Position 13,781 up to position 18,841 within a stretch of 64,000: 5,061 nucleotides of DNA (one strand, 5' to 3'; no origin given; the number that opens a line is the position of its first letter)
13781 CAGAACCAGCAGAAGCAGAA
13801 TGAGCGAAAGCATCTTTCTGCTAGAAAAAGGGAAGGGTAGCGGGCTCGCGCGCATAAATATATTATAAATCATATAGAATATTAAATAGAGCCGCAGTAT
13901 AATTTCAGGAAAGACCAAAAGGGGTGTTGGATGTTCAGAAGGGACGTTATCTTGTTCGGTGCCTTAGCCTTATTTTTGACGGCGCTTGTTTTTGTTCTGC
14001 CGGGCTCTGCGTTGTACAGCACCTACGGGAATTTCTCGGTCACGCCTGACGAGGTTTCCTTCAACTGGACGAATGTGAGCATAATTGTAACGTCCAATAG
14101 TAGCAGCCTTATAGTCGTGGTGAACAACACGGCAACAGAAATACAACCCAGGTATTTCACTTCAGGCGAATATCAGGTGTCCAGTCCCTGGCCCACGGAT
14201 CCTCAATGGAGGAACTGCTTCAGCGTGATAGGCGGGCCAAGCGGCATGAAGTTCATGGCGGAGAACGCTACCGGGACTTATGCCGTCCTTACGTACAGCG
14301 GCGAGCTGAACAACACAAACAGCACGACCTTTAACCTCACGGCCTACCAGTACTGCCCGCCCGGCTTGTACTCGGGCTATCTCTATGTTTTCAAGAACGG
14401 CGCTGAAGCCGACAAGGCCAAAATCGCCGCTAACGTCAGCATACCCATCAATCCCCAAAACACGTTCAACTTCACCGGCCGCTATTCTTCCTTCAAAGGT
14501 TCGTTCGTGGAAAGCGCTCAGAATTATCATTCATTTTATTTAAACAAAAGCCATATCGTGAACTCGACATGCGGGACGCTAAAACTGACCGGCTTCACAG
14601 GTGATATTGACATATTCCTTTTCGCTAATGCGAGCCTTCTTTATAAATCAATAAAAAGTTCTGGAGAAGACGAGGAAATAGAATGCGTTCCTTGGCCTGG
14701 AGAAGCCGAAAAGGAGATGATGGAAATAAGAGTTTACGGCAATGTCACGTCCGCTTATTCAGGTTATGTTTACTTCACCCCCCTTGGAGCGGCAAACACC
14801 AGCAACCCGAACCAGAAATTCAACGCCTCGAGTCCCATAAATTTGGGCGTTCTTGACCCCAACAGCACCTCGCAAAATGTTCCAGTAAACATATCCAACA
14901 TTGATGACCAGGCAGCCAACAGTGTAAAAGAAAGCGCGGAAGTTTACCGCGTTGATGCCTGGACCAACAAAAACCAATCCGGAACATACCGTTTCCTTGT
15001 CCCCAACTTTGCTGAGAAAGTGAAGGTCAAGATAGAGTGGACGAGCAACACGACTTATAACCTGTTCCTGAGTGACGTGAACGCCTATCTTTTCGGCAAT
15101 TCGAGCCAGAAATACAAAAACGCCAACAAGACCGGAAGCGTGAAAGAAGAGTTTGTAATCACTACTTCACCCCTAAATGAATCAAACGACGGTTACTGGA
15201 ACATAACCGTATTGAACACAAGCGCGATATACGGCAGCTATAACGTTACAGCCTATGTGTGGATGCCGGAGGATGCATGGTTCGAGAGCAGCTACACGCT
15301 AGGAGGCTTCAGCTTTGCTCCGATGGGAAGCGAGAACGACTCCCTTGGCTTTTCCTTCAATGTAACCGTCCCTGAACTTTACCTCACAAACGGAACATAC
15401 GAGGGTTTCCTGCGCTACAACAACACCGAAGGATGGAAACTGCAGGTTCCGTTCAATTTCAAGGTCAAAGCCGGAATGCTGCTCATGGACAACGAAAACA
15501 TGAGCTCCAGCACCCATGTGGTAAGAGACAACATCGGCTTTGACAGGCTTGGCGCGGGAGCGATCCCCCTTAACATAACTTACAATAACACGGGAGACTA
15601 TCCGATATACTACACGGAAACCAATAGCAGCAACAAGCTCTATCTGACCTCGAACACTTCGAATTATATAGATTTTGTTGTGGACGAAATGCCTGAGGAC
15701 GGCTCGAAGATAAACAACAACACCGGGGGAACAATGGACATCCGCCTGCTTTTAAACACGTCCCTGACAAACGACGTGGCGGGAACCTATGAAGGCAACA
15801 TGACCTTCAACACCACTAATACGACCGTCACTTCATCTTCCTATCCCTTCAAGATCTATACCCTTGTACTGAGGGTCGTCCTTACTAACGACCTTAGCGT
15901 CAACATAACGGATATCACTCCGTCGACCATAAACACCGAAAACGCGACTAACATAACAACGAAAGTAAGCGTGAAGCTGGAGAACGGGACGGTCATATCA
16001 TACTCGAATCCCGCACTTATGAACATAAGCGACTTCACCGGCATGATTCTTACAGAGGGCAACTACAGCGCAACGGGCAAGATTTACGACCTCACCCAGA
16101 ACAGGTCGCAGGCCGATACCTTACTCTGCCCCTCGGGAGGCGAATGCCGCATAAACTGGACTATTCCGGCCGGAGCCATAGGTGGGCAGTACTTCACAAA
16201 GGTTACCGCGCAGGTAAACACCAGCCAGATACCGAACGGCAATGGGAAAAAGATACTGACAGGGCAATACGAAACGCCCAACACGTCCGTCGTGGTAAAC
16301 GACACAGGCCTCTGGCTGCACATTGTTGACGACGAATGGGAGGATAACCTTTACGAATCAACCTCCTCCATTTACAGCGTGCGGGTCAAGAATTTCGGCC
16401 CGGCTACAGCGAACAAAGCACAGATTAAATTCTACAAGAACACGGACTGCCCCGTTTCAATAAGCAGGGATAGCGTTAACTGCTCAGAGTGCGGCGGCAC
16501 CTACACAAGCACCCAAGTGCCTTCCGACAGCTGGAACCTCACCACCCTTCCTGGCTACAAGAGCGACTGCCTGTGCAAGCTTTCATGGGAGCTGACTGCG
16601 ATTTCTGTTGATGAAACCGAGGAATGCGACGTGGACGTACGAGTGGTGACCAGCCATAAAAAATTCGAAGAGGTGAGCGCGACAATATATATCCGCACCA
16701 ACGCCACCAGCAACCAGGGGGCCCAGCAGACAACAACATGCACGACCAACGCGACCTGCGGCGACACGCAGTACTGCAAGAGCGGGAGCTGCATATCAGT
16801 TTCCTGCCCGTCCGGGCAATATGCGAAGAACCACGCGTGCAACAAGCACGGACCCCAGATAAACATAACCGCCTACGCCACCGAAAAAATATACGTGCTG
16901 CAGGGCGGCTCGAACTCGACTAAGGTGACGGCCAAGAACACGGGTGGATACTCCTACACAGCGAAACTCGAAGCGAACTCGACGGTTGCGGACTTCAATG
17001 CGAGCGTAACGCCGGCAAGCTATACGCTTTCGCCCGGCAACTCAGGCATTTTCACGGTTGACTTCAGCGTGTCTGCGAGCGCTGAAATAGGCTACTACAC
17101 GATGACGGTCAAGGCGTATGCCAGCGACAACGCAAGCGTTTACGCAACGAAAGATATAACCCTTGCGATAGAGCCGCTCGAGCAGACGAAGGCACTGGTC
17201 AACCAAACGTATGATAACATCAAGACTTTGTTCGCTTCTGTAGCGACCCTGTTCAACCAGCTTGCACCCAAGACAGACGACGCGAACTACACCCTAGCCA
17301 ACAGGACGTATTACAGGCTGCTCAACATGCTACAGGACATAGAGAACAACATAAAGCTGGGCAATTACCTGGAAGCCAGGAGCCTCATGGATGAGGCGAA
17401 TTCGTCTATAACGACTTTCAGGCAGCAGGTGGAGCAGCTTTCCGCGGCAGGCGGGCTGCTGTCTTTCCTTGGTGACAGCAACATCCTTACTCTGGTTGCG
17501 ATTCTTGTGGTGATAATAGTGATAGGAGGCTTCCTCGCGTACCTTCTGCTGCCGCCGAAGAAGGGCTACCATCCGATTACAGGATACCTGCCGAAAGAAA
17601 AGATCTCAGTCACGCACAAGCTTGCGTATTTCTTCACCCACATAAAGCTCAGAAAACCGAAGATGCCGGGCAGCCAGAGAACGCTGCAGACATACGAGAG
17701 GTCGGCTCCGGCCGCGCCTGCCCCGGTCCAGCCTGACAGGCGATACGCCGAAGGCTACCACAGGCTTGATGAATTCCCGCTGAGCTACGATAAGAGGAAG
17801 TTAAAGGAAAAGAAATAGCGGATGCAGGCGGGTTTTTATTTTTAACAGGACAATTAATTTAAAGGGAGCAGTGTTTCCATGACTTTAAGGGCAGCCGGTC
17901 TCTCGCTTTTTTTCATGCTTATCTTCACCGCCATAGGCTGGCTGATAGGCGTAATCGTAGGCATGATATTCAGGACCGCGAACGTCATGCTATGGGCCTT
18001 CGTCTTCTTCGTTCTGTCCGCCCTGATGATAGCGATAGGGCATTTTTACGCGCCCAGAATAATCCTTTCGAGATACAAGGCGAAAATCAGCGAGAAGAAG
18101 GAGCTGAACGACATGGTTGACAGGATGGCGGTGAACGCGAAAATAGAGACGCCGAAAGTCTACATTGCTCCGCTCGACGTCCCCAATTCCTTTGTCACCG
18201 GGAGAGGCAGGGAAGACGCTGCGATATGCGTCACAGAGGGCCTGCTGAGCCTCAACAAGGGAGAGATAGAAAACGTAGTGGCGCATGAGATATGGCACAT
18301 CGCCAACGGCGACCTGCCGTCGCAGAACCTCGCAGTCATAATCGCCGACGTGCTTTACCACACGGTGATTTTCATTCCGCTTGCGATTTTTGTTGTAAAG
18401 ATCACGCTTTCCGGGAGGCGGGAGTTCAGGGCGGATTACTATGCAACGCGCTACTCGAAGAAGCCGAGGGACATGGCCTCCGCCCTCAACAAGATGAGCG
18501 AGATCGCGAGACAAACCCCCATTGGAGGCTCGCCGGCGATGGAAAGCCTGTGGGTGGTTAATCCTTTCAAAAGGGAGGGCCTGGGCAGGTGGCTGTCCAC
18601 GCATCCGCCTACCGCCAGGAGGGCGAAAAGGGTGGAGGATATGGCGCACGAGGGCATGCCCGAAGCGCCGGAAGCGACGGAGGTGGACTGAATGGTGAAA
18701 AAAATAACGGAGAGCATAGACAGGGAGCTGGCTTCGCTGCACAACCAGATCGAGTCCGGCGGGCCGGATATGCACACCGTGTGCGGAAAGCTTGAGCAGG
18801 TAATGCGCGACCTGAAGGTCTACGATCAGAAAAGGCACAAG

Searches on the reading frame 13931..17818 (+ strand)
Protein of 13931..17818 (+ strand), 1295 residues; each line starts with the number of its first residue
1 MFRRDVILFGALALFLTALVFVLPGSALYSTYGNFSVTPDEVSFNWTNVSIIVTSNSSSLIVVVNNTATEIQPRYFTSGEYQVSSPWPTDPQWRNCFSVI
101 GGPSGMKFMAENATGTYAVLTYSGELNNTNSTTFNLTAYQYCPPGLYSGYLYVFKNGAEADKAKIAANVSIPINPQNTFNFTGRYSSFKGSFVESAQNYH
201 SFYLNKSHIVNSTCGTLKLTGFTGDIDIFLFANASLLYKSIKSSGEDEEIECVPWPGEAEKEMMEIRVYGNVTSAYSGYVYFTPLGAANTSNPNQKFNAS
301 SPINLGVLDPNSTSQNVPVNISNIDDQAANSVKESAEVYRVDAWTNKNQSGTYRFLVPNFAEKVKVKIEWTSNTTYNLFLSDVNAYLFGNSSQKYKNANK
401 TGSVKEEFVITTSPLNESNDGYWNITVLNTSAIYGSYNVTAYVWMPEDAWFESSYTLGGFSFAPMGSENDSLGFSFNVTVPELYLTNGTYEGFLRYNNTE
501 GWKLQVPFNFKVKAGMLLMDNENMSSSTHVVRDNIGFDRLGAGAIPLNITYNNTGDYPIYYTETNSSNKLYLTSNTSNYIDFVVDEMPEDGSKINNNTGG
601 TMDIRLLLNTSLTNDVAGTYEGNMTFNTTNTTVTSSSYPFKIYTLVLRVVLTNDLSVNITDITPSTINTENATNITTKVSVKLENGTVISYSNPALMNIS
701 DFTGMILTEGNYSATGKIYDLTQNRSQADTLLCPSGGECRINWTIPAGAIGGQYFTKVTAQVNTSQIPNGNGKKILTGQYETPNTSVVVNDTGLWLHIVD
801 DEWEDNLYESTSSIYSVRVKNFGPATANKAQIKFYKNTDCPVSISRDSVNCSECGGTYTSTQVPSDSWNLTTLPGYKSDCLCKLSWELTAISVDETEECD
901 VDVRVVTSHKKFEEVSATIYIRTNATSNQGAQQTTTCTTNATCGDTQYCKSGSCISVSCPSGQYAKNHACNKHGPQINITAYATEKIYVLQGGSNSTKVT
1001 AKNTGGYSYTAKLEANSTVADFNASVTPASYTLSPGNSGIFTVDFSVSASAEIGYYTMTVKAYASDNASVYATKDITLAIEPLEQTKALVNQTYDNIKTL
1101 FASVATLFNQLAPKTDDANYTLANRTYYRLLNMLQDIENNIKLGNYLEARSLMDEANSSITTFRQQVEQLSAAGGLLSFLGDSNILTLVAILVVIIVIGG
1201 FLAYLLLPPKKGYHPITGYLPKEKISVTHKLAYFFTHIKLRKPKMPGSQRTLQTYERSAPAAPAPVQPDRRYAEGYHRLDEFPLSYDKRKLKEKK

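Call 7: search_protein_families(library=pfam, proteins=[window:13931-17818:+], max_evalue=0.01)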
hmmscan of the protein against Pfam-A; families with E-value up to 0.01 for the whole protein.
window:13931-17818:+ (1295 aa): 2 families
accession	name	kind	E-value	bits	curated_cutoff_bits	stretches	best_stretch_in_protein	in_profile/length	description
PF01835.25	MG2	-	0.0011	19.7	32.8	0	1030-1067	50-87/96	MG2 domain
PF10633.15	NPCBM_assoc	-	0.004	17.7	24.4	0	1025-1062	39-75/78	NPCBM-associated, NEW3 domain of alpha-galactosidase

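Call 9: search_protein_families(library=ncbifam, proteins=[window:13931-17818:+], max_evalue=1)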
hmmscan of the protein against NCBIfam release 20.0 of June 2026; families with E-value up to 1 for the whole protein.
window:13931-17818:+ (1295 aa): 0 families

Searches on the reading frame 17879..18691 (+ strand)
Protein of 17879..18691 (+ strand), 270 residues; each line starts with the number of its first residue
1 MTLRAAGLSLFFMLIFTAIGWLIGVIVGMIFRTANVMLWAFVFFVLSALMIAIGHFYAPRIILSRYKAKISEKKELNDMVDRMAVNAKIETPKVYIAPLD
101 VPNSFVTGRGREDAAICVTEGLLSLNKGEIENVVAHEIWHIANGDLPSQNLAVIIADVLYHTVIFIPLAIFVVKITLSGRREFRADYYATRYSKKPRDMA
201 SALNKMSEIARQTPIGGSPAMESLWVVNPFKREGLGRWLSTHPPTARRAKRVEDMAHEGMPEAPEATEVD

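Call 90: search_protein_families(library=pfam, proteins=[window:17879-18691:+], max_evalue=0.001)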
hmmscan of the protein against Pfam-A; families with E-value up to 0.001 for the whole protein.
window:17879-18691:+ (270 aa): 2 families
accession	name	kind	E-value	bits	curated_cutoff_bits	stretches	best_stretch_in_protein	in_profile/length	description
PF01435.24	Peptidase_M48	-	1.7e-20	74.1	20.3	1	72-255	3-185/186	Peptidase family M48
PF05569.17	Peptidase_M56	-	1.6e-05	24.7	31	1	36-217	103-279/296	BlaR1 peptidase M56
